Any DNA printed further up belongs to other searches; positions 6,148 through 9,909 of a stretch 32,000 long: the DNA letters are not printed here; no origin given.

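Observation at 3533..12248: Three large signal-peptide-less repeat proteins share one ~133-aa C-terminal module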

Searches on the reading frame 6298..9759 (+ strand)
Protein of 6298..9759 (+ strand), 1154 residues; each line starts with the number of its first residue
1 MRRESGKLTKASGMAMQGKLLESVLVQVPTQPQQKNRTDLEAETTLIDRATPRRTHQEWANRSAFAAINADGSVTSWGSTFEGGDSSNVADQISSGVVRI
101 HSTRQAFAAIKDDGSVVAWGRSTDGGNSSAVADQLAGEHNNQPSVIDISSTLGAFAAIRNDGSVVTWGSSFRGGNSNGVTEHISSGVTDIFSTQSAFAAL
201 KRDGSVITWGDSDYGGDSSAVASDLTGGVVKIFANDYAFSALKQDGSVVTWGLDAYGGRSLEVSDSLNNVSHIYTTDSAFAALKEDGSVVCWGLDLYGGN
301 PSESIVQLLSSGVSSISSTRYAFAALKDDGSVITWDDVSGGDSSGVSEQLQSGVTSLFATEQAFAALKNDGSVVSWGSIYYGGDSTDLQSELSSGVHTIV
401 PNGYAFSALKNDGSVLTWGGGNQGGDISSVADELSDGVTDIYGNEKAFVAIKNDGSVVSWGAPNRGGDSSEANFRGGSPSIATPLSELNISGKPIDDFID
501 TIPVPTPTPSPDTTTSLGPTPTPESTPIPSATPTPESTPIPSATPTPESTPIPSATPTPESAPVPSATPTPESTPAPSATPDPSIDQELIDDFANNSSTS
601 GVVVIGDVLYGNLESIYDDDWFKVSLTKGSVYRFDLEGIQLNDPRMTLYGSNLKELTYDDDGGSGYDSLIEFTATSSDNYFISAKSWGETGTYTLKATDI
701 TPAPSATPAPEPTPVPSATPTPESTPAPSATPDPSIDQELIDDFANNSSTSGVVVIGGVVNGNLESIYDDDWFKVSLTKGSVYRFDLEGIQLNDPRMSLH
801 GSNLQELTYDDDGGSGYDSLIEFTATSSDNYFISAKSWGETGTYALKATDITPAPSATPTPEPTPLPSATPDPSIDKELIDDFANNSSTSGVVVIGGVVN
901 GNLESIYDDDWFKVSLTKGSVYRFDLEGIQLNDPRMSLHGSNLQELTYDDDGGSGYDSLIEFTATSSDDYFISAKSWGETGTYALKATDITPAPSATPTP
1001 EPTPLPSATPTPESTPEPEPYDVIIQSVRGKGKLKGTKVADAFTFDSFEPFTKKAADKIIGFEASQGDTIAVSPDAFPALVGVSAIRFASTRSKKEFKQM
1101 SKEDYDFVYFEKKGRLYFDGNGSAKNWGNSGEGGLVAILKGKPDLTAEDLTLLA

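Call 6: search_protein_families(library=pfam, proteins=[window:6298-9759:+], max_evalue=1)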
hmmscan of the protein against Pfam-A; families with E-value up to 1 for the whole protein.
window:6298-9759:+ (1154 aa): 9 families
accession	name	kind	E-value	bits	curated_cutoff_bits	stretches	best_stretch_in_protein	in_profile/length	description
PF13540.12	RCC1_2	-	2.2e-28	97.7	22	7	272-298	3-29/30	Regulator of chromosome condensation (RCC1) repeat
PF25390.1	WD40_RLD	-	3e-27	96.3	150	2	65-257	43-276/363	RCC1-like domain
PF04151.21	PPC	-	5.4e-17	62.9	25.9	3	619-684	2-68/70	Bacterial pre-peptidase C-terminal domain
PF00107.32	ADH_zinc_N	-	0.0011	19.3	31.8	1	248-323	46-117/129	Zinc-binding dehydrogenase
PF24903.1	OB_MEIOB_N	-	0.0014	18.4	27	0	959-980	45-66/140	MEIOB, N-terminal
PF08965.17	Aca2_YdiL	-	0.0058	17.2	23.8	0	264-293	70-100/118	Aca2/YdiL-like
PF10333.14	Pga1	-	0.0087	16.4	20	0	925-984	33-92/175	GPI-Mannosyltransferase II co-activator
PF13895.12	Ig_2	-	0.14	12.8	27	0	671-698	38-64/79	Immunoglobulin domain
PF14651.12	Lipocalin_7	-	0.94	9.9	25.4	0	144-177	27-60/128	Lipocalin / cytosolic fatty-acid binding protein family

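Call 9: search_protein_families(library=ncbifam, proteins=[window:6298-9759:+], max_evalue=1)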
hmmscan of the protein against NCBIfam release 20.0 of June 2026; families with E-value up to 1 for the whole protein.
window:6298-9759:+ (1154 aa): 3 families
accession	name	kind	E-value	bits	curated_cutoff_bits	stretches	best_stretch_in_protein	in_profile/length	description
NF037973.1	metallo_SslE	exception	0.00015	19.3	3000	3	981-1025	43-89/1519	lipoprotein metalloprotease SslE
TIGR00693.1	thiE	equivalog_domain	0.0065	15.8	145.1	0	734-773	137-176/197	thiamine phosphate synthase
NF011521.0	PRK14960.1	equivalog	0.16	10.3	1228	0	704-775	412-480/702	DNA polymerase III subunit gamma/tau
